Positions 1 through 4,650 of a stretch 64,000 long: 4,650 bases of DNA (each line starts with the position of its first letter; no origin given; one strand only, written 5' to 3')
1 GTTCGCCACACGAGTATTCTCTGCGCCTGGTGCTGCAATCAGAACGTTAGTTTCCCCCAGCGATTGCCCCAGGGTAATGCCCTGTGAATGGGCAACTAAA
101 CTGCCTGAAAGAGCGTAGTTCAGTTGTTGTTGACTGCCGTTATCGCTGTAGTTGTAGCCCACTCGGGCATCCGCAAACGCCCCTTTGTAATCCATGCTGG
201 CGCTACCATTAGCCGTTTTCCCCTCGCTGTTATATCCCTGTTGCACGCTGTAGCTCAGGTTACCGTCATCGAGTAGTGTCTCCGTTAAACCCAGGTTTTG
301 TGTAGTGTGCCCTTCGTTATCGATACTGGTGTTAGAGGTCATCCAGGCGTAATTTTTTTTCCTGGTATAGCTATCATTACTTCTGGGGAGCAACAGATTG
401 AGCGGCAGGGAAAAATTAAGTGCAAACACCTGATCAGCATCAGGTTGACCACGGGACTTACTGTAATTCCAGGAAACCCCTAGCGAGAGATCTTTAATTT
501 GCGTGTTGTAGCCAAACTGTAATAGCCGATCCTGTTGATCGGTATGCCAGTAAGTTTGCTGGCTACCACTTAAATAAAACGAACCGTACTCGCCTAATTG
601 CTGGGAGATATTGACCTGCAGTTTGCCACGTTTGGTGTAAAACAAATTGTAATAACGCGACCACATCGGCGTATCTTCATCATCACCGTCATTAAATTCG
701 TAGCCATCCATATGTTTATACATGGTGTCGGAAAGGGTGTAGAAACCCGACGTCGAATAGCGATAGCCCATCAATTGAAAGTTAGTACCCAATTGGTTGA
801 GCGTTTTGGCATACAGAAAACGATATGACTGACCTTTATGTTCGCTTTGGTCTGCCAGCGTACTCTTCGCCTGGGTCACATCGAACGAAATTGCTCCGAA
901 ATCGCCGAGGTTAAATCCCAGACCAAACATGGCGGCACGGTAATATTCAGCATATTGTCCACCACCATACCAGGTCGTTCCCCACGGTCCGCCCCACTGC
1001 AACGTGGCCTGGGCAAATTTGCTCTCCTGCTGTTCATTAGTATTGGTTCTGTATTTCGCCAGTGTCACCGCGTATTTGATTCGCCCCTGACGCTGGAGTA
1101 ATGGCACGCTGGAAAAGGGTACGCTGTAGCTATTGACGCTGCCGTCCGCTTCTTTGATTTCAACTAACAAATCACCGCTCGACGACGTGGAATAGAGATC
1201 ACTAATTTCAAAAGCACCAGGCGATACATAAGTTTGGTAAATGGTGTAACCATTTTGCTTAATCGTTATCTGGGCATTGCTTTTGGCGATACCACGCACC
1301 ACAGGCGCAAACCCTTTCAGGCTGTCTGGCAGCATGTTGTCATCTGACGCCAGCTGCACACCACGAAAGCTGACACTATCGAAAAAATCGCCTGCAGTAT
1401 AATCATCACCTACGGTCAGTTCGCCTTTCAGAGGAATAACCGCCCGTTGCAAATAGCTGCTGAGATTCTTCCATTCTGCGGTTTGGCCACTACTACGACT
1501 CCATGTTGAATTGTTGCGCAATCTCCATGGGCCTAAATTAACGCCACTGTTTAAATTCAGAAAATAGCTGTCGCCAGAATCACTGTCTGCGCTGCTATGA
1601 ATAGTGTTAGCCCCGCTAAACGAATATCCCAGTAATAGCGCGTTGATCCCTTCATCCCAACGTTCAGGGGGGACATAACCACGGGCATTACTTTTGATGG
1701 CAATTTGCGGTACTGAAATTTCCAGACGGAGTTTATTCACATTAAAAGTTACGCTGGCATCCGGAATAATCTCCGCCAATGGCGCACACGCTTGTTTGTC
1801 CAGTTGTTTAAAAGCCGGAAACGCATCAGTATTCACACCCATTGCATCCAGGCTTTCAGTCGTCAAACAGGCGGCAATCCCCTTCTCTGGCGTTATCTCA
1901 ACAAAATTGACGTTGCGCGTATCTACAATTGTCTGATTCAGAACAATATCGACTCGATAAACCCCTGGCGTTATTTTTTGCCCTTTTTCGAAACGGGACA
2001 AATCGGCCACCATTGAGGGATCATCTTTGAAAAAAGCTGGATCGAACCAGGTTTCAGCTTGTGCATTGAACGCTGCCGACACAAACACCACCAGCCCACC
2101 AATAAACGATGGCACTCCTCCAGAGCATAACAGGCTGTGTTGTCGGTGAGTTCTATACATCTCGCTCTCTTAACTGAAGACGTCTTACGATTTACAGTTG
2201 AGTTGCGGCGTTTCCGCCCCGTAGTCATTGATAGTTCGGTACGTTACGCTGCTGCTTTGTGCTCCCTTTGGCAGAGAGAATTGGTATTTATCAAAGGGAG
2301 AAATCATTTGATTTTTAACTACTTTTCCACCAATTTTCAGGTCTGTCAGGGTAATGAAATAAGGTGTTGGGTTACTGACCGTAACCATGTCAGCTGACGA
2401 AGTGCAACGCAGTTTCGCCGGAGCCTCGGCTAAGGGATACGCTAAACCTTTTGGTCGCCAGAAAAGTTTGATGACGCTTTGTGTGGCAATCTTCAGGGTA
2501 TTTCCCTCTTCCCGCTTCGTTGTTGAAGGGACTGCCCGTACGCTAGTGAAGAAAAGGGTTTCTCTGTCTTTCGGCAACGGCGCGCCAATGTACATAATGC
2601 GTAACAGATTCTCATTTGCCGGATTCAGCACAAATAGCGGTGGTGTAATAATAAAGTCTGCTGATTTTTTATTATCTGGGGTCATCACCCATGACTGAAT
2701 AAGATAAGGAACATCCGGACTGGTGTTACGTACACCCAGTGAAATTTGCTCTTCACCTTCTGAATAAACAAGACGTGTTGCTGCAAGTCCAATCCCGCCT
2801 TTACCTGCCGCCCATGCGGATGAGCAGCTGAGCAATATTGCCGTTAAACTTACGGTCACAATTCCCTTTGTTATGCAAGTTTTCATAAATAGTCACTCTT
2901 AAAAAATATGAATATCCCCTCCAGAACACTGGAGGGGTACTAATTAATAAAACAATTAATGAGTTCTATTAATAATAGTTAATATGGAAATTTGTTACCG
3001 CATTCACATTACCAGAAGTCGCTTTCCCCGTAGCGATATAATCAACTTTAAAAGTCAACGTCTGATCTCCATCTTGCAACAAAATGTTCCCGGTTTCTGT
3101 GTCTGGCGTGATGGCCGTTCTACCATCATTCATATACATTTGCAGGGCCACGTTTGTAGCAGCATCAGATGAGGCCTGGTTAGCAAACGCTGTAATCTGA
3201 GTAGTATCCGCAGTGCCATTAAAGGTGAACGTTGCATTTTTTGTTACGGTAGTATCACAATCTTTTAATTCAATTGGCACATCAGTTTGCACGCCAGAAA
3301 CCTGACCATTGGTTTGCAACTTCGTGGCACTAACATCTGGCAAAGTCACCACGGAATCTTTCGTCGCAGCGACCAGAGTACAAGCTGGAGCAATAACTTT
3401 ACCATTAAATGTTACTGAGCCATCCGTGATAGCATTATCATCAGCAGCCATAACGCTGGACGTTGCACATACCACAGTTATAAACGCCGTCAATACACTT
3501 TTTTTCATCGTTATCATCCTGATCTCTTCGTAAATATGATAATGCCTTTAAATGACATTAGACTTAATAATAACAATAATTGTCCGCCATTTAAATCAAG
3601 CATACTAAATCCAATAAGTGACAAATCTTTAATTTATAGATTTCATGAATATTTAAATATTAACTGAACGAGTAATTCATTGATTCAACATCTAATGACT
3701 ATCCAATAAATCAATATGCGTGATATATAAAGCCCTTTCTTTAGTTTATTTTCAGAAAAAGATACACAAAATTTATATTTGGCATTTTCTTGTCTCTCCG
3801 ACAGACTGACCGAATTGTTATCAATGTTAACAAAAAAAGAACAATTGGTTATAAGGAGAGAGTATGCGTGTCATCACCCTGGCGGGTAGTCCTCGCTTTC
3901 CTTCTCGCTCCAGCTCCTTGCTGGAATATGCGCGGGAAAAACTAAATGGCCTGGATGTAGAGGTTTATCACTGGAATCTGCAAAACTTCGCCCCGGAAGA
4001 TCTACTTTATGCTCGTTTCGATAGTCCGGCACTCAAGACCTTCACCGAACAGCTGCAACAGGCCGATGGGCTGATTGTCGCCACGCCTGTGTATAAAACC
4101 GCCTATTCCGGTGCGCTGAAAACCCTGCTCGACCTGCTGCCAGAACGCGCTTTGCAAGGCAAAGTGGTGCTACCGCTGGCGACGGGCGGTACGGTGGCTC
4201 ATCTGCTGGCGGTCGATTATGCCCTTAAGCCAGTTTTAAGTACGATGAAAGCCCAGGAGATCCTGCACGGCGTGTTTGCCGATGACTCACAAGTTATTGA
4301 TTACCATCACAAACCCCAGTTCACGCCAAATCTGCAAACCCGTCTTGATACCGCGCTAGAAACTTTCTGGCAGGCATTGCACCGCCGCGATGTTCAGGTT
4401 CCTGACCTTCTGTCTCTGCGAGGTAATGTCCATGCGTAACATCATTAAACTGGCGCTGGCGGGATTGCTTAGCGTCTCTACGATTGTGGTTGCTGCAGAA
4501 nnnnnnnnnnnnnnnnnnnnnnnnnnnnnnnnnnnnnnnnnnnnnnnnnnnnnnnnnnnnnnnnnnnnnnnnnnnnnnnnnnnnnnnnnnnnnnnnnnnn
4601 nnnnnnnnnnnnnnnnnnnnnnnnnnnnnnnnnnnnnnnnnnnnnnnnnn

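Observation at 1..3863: AT-rich cryptic chaperone-usher fimbrial cluster (elfA-elfD-elfC) with a 355-bp AT-rich control region shared with ssuE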

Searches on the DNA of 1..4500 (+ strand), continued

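Call 22: search_dna_similar(query=window:2969-4439:+, collection=ecoli_genomes, mode=near, max_rows=45, rows=spread)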
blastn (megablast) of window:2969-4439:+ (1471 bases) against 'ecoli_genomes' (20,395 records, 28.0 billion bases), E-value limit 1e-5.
Records with a match: 5415; places in all: 5432; records where one place covers at least 80% of the query: 3998.
Genomes with a match: 5415 of 5426; with a place that covers at least 80% of the query: 3998. Places per genome that has any: lowest 1, median 1, highest 2. On chromosomes: 5428 places; on plasmids: 4.
Best place of each record, by identity: >=99% 2; 95-99% 3694; 90-95% 1703; 80-90% 16.
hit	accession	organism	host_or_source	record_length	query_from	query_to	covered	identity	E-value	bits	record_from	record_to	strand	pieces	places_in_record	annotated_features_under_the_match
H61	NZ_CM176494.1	Escherichia coli strain Eco_24-2013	canine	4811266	1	1471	100%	99.1%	0e+0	2645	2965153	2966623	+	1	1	ssuE: NADPH-dependent FMN reductase | elfA: fimbrial protein | ssuA: aliphatic sulfonate ABC transporter substrate-binding protein SsuA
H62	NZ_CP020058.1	Escherichia coli strain AR_0061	missing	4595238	1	1471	100%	98.6%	0e+0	2601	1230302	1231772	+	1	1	ssuE: NADPH-dependent FMN reductase | elfA: fimbrial protein | ssuA: aliphatic sulfonate ABC transporter substrate-binding protein SsuA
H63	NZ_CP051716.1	Escherichia coli strain SCU-118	Homo sapiens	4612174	1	1471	100%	98.6%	0e+0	2601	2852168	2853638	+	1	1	ssuE: NADPH-dependent FMN reductase | elfA: fimbrial protein | ssuA: aliphatic sulfonate ABC transporter substrate-binding protein SsuA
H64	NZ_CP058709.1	Escherichia coli strain S163-2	Manis javanica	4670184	1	1471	100%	98.6%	0e+0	2601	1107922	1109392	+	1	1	ssuE: NADPH-dependent FMN reductase | elfA: fimbrial protein | ssuA: aliphatic sulfonate ABC transporter substrate-binding protein SsuA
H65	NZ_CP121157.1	Escherichia coli strain E89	bovine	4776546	1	1471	100%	98.6%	0e+0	2601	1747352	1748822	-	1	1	ssuE: NADPH-dependent FMN reductase | elfA: fimbrial protein | ssuA: aliphatic sulfonate ABC transporter substrate-binding protein SsuA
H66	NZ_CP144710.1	Escherichia coli strain B18271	seawater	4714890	1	1471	100%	98.6%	0e+0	2601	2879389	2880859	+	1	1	ssuE: NADPH-dependent FMN reductase | elfA: fimbrial protein | ssuA: aliphatic sulfonate ABC transporter substrate-binding protein SsuA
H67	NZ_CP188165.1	Escherichia coli strain TUM24569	Laboratory developed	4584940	1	1471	100%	98.6%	0e+0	2601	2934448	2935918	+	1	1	ssuE: NADPH-dependent FMN reductase | elfA: fimbrial protein | ssuA: aliphatic sulfonate ABC transporter substrate-binding protein SsuA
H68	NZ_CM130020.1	Escherichia coli strain EEC_W5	Gallus gallus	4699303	1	1471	100%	98.6%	0e+0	2601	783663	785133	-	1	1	ssuE: NADPH-dependent FMN reductase | elfA: fimbrial protein | ssuA: aliphatic sulfonate ABC transporter substrate-binding protein SsuA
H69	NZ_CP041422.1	Escherichia coli strain STEC409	Diarrheal patient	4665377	1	1471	100%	98.5%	0e+0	2595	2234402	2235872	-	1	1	ssuE: NADPH-dependent FMN reductase | elfA: fimbrial protein | ssuA: aliphatic sulfonate ABC transporter substrate-binding protein SsuA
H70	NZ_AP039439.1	Escherichia coli strain EC529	Gallus gallus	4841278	1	1471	100%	98.5%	0e+0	2595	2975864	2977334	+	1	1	ssuE: NADPH-dependent FMN reductase | elfA: fimbrial protein | ssuA: aliphatic sulfonate ABC transporter substrate-binding protein SsuA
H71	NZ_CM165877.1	Escherichia coli strain N9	Homo sapiens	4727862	1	1471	100%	98.1%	0e+0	2570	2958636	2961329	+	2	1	IS30-like element IS30 family transposase | ssuE: NADPH-dependent FMN reductase | fimbrial protein (x2) | ssuA: aliphatic sulfonate ABC transporter substrate-binding protein SsuA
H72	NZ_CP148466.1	Escherichia coli strain Z1323CEC0006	Chicken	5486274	1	1471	100%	98.1%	0e+0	2562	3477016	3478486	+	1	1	ssuE: NADPH-dependent FMN reductase | elfA: fimbrial protein | ssuA: aliphatic sulfonate ABC transporter substrate-binding protein SsuA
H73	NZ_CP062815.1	Escherichia coli strain Res13-Sevr-PER06-05-b-A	Sus scrofa domesticus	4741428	1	1471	100%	98.0%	0e+0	2573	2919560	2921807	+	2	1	IS1-like element IS1A family transposase | ssuE: NADPH-dependent FMN reductase | fimbrial protein | ssuA: aliphatic sulfonate ABC transporter substrate-binding protein SsuA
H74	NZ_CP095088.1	Escherichia coli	Homo sapiens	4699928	1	1471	100%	98.0%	0e+0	2549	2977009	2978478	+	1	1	ssuE: NADPH-dependent FMN reductase | elfA: fimbrial protein | ssuA: aliphatic sulfonate ABC transporter substrate-binding protein SsuA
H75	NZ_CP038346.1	Escherichia coli O157:H7 strain G5295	missing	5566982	1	1471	100%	97.8%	0e+0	2540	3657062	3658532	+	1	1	ssuE: NADPH-dependent FMN reductase | elfA: fimbrial protein | ssuA: aliphatic sulfonate ABC transporter substrate-binding protein SsuA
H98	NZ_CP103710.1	Escherichia coli O25b:H4-ST131 strain ST131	Homo sapiens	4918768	828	1471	44%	96.1%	0e+0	1051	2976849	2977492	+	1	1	ssuE: NADPH-dependent FMN reductase | ssuA: aliphatic sulfonate ABC transporter substrate-binding protein SsuA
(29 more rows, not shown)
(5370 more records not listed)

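Call 23: get_annotated_region(hit=H98, flank=12000)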
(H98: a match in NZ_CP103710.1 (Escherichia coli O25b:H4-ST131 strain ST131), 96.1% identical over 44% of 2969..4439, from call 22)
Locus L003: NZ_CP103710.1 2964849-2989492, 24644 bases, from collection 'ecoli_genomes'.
description: Escherichia coli O25b:H4-ST131 chromosome, complete genome
organism: Escherichia coli O25b:H4-ST131 strain ST131 (NCBI taxid 941322)
replicon: chromosome; assembly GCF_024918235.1
host: Homo sapiens; source: blood; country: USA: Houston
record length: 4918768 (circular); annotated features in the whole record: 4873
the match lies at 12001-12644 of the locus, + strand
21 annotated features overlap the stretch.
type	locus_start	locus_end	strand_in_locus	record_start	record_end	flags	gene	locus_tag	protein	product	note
CDS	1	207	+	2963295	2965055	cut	ycbZ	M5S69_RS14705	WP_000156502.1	AAA family ATPase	-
CDS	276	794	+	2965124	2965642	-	fabA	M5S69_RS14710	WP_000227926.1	bifunctional 3-hydroxydecanoyl-ACP dehydratase/trans-2-decenoyl-ACP isomerase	-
CDS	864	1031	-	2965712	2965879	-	rmf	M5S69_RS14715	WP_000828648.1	ribosome modulation factor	-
CDS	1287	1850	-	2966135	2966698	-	pqiC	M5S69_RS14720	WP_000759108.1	membrane integrity-associated transporter subunit PqiC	-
CDS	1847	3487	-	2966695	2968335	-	pqiB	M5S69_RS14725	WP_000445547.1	intermembrane transport protein PqiB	-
CDS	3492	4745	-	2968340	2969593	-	pqiA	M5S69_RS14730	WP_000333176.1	membrane integrity-associated transporter subunit PqiA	-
CDS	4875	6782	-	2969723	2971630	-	uup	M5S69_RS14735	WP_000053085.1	ABC transporter ATP-binding protein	-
CDS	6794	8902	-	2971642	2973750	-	rlmKL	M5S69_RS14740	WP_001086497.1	bifunctional 23S rRNA (guanine(2069)-N(7))-methyltransferase RlmK/23S rRNA (guanine(2445)-N(2))-methyltransferase RlmL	-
CDS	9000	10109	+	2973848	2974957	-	ycbX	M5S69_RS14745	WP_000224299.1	6-N-hydroxylaminopurine resistance protein YcbX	-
CDS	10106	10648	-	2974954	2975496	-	zapC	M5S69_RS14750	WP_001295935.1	cell division protein ZapC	-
CDS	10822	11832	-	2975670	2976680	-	pyrD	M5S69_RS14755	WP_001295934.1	quinone-dependent dihydroorotate dehydrogenase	-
CDS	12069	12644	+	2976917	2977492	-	ssuE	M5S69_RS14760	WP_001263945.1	NADPH-dependent FMN reductase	-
CDS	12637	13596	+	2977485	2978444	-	ssuA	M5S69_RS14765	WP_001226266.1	aliphatic sulfonate ABC transporter substrate-binding protein SsuA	-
CDS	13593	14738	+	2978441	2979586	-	ssuD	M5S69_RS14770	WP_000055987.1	FMNH2-dependent alkanesulfonate monooxygenase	-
CDS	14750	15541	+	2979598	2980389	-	ssuC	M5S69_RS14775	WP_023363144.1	aliphatic sulfonate ABC transporter permease SsuC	-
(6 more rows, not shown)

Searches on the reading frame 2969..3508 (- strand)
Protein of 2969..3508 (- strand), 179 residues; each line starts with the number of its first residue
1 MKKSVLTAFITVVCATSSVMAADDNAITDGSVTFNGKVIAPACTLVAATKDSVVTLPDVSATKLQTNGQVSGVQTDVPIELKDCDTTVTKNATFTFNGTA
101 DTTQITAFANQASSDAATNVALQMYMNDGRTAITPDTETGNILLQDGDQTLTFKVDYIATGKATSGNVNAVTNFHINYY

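Call 15: search_protein_families(library=pfam, proteins=[window:2969-3508:-])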
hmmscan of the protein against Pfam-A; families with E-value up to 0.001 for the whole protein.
window:2969-3508:- (179 aa): 2 families
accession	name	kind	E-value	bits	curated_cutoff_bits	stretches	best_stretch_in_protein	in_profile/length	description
PF00419.26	Fimbrial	-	3.1e-17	63.7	25.6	1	33-178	2-150/151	Fimbrial protein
PF14289.11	DUF4369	-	0.00014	22.8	25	0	80-132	24-71/91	Domain of unknown function (DUF4369)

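Call 54: search_solved_structures(query=window:2972-3508:-, max_evalue=0.001)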
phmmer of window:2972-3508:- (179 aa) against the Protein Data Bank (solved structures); distinct sequences matched with E-value up to 0.001: 25.
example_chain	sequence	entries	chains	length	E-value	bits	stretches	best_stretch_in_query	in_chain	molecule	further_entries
5lp9_A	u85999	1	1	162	2.8e-17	66.2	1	20-178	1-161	Major type 1 subunit fimbrin (Pilin)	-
6y7s_A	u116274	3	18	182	1.1e-16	64.4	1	10-178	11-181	Type-1 fimbrial protein, A chain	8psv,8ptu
2n7h_A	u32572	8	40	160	5.2e-16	62.1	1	26-178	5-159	FimA | Type-1 fimbrial protein, A chain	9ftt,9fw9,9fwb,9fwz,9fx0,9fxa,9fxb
2m5g_A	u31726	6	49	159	6.1e-16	61.9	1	27-178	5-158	Type-1 fimbrial protein, A chain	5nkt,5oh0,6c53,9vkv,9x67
2jty_A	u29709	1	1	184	8.6e-16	61.4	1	27-178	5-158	Type-1 fimbrial protein, A chain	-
9iug_A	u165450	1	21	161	1.5e-15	60.6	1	26-178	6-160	FimA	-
3sqb_B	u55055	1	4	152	9.9e-15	58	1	35-178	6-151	Type-1 fimbrial protein, A chain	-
6swh_C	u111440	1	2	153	1e-14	57.9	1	35-178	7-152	Type-1 fimbrial protein, A chain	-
6r74_A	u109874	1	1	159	2.2e-13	53.6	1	33-178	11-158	Type-1 fimbrial protein, A chain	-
6r7e_A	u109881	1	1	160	2.4e-13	53.4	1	30-178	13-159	FimA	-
4dwh_B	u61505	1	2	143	1.1e-12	51.3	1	41-178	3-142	Type-1 fimbrial protein, A chain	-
6s09_F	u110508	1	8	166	2.4e-12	50.2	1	42-178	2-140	FimA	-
10ss_a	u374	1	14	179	8.8e-12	48.4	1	22-178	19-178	Ferrous iron transporter B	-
6erj_B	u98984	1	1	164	1.9e-11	47.3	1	26-178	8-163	Type-1 fimbrial protein, a chain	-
6erj_A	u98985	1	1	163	2.1e-11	47.2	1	26-178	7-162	Type-1 fimbrial protein, a chain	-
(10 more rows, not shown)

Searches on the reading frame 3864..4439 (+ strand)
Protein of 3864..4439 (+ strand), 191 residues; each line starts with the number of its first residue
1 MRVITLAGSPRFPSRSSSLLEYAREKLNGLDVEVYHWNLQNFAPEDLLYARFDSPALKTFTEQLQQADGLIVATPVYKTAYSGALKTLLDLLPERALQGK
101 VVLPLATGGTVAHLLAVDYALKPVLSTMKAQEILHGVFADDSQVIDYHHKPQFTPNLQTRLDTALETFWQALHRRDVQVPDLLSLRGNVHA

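Call 15: search_protein_families(library=pfam, proteins=[window:3864-4439:+])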
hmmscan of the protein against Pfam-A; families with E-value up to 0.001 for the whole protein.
window:3864-4439:+ (191 aa): 2 families
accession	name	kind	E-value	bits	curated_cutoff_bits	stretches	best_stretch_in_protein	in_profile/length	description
PF03358.20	FMN_red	-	1.2e-35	122.7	24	1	1-141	1-148/152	NADPH-dependent FMN reductase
PF02525.22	Flavodoxin_2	-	2.7e-07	31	27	1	1-92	1-103/198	Flavodoxin-like fold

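Call 30: find_related_loci(query=window:3864-4436:+, collection=genome_contigs, flank=10000)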
Query window:3864-4436:+ (191 aa) in genome_contigs; peptide patterns used: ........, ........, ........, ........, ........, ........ (x = any residue, [..] = any of these).
600 stretches matched a pattern (row limit reached: there are more); 565 encode a relative of the query (tblastn E <= 1e-3); the best 80 are kept; 80 distinct loci.
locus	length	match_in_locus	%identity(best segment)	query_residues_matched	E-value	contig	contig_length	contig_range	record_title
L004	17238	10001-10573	97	1-191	5e-124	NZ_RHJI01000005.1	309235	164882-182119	Escherichia sp. E1V33 1V33_5_consensus, whole genome shotgun sequence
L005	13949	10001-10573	95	1-191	5e-120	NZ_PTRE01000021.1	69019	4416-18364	Escherichia sp. MOD1-EC7003 MOD1-EC7003_21_length_69019_cov_113, whole genome shotgun sequence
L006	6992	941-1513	94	1-191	7e-112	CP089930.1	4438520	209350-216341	Escherichia coli strain E69 chromosome, complete genome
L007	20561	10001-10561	90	1-187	6e-112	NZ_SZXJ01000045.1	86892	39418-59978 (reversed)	Citrobacter sp. wls619 contig3, whole genome shotgun sequence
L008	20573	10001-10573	86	1-191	3e-110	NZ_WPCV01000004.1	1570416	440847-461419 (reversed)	Citrobacter sp. On2M On2M_4, whole genome shotgun sequence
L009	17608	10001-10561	88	1-187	2e-110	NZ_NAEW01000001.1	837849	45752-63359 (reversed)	Citrobacter braakii strain ATCC 51113 CbraakiiATCC_L001_NODE_1_length_837849__22.4616, whole genome shotgun sequence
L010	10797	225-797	87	1-191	4e-110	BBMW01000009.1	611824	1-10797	Citrobacter werkmanii NBRC 105721 DNA, contig: CIWKM09, whole genome shotgun sequence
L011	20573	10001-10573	87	1-191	5e-110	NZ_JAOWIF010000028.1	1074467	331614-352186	Citrobacter sp. Cu233 218, whole genome shotgun sequence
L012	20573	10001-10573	85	1-191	9e-110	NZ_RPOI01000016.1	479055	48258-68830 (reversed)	Citrobacter youngae strain CCUG 30791 citrobacter_youngae_CCUG30791T_0000016, whole genome shotgun sequence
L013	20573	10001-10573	87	1-191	7e-110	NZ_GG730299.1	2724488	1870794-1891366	Citrobacter youngae ATCC 29220 Scfld0, whole genome shotgun sequence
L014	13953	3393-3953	88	1-187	7e-110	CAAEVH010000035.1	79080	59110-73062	MAG TPA_asm: uncultured Raoultella sp., isolate HGM20637, WGS project CAAEVH010000000 data, contig: ERS608581_38_k95_585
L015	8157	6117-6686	87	1-190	7e-110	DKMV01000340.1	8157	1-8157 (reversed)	MAG TPA_asm: Leclercia sp. UBA7405 UBA7405_contig_2738, whole genome shotgun sequence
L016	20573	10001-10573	86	1-191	3e-109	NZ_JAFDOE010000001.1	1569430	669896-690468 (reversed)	Citrobacter sp. FP75 contig1, whole genome shotgun sequence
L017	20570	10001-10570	86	1-190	3e-109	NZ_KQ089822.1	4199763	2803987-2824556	Citrobacter sp. MGH106 aetzL-supercont1.1, whole genome shotgun sequence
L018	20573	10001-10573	86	1-191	6e-109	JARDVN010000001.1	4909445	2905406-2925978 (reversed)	Citrobacter amalonaticus strain AUH_CA_2023_1 contig_2, whole genome shotgun sequence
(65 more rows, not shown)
